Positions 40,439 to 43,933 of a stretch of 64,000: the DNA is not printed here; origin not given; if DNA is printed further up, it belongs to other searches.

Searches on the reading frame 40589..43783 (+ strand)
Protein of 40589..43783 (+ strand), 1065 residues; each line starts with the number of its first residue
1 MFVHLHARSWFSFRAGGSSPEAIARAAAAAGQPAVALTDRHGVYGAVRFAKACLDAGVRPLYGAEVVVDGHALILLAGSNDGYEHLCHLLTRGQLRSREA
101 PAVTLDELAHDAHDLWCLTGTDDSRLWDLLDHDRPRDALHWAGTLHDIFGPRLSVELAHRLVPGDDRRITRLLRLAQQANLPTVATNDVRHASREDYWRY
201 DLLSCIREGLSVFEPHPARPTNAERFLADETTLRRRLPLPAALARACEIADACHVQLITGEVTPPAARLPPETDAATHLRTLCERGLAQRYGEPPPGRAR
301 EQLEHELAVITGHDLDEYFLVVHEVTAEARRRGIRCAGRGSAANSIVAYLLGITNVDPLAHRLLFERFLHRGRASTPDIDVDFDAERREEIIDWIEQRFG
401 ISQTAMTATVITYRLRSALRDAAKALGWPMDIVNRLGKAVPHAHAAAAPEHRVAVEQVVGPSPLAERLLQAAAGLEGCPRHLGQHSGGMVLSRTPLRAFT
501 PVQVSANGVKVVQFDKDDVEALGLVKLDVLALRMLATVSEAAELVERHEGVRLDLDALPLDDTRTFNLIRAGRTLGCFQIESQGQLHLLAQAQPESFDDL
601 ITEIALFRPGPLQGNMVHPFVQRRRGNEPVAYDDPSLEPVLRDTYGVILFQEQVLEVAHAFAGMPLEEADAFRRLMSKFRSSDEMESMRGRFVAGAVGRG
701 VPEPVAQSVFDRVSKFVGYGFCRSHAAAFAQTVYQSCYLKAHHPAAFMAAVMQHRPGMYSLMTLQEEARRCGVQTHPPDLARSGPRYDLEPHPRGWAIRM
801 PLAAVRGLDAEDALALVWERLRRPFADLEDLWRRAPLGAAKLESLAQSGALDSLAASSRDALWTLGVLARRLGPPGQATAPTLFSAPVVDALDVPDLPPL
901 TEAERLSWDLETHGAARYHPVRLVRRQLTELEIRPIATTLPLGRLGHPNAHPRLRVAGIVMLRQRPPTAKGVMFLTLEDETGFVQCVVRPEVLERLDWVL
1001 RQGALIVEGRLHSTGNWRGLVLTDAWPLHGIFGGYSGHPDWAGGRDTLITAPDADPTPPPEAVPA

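Call 132: search_solved_structures(query=window:40589-43783:+, max_evalue=1e-10)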
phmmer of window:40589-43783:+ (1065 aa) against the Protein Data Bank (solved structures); distinct sequences matched with E-value up to 1e-10: 13.
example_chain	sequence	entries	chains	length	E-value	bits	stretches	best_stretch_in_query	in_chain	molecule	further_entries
5fku_A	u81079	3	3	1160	3.8e-138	465.5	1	2-1013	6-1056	DNA POLYMERASE III SUBUNIT ALPHA | DNA POLYMERASE III ALPHA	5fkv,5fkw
4jom_A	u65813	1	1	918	2.4e-137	462.8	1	2-861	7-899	DNA polymerase III subunit alpha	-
5m1s_A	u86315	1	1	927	1.5e-136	460.2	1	2-866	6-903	DNA polymerase III subunit alpha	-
2hqa_A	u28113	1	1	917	1.6e-136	460.1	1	2-861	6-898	DNA polymerase III alpha subunit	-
2hnh_A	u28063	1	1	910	1.8e-136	459.9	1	2-858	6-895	DNA polymerase III alpha subunit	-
2hpi_A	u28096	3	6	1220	1e-130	440.9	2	305-1002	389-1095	DNA polymerase III alpha subunit | DNA polymerase III subunit alpha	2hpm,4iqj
3e0d_A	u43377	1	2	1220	6.4e-130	438.2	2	305-1002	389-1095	DNA polymerase III subunit alpha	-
5lew_A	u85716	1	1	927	6.6e-114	385.2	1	103-857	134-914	DNA polymerase III subunit alpha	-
7pu7_A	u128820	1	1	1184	1.7e-113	383.9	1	103-860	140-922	DNA polymerase III subunit alpha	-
3f2b_A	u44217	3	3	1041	4.8e-21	77.8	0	73-364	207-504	DNA-directed DNA polymerase III alpha chain | GEOBACILLUS KAUSTOPHILUS DNA POLC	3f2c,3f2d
4gx8_A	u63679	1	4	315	1.5e-20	76.1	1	2-255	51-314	DNA polymerase III subunit epsilon,DNA polymerase III subunit alpha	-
4gx9_A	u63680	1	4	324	1.6e-20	76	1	2-255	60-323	DNA polymerase III subunit epsilon,DNA polymerase III subunit alpha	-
9qpc_A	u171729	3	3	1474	4.1e-14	54.8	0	169-361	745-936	DNA polymerase III PolC-type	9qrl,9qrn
